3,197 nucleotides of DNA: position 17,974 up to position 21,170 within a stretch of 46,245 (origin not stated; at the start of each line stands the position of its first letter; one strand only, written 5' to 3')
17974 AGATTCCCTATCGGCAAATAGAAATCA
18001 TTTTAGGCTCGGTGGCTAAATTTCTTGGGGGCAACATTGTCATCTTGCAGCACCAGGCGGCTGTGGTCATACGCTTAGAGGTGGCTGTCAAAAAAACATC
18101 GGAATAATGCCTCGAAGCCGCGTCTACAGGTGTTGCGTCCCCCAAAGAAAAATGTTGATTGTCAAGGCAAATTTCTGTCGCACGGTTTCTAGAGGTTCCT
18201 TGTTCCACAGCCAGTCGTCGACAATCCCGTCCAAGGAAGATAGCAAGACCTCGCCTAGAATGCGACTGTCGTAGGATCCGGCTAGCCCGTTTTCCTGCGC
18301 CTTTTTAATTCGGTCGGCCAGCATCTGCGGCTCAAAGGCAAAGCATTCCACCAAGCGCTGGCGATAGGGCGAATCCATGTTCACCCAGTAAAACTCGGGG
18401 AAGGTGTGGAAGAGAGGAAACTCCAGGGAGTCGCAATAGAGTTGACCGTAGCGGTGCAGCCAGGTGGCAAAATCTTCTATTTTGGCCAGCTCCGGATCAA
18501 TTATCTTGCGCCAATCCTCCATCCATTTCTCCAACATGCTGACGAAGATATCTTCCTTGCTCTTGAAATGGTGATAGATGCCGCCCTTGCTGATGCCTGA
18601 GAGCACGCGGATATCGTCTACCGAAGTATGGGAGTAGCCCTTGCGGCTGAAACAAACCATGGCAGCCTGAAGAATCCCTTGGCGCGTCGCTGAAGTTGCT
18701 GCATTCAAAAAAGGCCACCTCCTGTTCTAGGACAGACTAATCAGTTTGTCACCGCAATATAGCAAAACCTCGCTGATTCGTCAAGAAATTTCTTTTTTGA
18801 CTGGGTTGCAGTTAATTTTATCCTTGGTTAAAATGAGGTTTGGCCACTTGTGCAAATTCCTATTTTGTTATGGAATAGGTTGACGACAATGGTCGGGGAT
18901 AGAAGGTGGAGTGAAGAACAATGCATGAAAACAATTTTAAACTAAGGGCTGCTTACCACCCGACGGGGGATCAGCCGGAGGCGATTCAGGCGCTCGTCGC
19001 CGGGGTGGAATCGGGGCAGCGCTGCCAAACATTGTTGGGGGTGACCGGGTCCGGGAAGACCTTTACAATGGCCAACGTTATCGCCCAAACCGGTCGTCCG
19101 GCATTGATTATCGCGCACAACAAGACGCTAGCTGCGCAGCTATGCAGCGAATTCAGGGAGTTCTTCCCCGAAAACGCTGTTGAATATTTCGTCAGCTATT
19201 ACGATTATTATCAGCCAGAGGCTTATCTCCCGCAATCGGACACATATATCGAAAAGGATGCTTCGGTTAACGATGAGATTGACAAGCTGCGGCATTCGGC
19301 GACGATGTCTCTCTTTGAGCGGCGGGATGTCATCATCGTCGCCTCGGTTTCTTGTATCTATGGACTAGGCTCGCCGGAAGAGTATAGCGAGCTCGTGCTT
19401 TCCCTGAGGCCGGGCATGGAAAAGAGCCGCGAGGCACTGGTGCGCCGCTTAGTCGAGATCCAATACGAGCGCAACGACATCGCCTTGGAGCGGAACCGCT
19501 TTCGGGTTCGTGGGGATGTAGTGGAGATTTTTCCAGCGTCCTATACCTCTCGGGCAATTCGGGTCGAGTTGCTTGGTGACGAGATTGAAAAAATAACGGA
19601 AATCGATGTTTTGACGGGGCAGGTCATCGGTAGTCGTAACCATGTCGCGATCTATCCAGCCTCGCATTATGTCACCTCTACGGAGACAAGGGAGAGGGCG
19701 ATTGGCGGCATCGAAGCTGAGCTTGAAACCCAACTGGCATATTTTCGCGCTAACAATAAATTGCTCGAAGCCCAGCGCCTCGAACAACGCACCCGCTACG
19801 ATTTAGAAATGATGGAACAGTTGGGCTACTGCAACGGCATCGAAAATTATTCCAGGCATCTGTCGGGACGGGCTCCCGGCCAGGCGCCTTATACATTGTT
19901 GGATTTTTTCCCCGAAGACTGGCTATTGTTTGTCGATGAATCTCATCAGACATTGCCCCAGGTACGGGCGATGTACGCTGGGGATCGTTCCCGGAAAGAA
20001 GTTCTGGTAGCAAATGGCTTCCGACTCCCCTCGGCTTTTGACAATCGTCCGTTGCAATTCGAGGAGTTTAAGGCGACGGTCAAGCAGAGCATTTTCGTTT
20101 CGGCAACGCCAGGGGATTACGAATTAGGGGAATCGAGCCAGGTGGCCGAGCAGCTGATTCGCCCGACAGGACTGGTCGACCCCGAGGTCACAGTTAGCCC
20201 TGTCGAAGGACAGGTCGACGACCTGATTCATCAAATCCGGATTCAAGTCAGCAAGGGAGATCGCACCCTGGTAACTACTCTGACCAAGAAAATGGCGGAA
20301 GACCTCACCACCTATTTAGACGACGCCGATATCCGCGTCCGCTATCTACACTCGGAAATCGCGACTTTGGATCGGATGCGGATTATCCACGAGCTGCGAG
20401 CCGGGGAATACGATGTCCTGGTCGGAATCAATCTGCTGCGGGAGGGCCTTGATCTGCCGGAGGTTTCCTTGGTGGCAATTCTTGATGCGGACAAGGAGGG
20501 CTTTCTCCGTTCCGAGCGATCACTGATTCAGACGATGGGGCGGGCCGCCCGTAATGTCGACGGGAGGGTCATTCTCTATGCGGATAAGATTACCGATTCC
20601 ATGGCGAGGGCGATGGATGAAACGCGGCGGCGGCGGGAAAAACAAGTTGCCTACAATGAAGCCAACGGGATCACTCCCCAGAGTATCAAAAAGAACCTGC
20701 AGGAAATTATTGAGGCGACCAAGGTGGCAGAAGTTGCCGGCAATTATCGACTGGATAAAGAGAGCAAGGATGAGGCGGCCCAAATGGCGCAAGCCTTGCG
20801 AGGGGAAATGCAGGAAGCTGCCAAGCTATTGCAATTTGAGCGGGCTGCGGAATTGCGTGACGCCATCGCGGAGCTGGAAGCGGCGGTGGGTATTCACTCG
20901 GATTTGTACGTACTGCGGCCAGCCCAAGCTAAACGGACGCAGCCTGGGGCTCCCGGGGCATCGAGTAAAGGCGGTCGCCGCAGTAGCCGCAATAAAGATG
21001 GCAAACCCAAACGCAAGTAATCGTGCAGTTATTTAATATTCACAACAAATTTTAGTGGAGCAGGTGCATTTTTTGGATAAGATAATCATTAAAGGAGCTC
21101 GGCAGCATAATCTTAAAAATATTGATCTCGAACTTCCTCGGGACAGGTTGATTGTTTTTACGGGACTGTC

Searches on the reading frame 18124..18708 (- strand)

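Call 25: search_protein_families(library=pfam, proteins=[window:18124-18708:-], max_evalue=0.001)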
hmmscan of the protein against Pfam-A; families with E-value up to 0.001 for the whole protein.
window:18124-18708:- (194 aa): 1 family
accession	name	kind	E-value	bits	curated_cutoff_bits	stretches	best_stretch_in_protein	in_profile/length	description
PF00440.29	TetR_N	-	2.6e-15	56.3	24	1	12-57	1-46/47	Bacterial regulatory proteins, tetR family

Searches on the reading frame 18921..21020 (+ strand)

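Call 25: search_protein_families(library=pfam, proteins=[window:18921-21020:+], max_evalue=0.001)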
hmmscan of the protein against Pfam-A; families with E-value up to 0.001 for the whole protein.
window:18921-21020:+ (699 aa): 7 families
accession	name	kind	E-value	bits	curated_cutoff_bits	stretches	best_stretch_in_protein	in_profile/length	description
PF17757.6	UvrB_inter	-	1.8e-32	111.7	22.9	1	160-250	1-91/91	UvrB interaction domain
PF12344.14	UvrB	-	1.4e-22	79.7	27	1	552-593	1-42/43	Ultra-violet resistance protein B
PF00271.37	Helicase_C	-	1.6e-20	73.9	23.5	1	434-545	5-109/110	Helicase conserved C-terminal domain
PF04851.21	ResIII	-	7.9e-11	42.6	22.5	1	15-88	5-83/164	Type III restriction enzyme, res subunit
PF02151.25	UVR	-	1.1e-05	25.5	21.5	1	625-654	6-35/36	UvrB/uvrC motif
PF00270.35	DEAD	-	1.5e-05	25.2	26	1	17-87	3-76/167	DEAD/DEAH box helicase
PF13604.12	AAA_30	-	0.00022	21.5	27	1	17-77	5-65/191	AAA domain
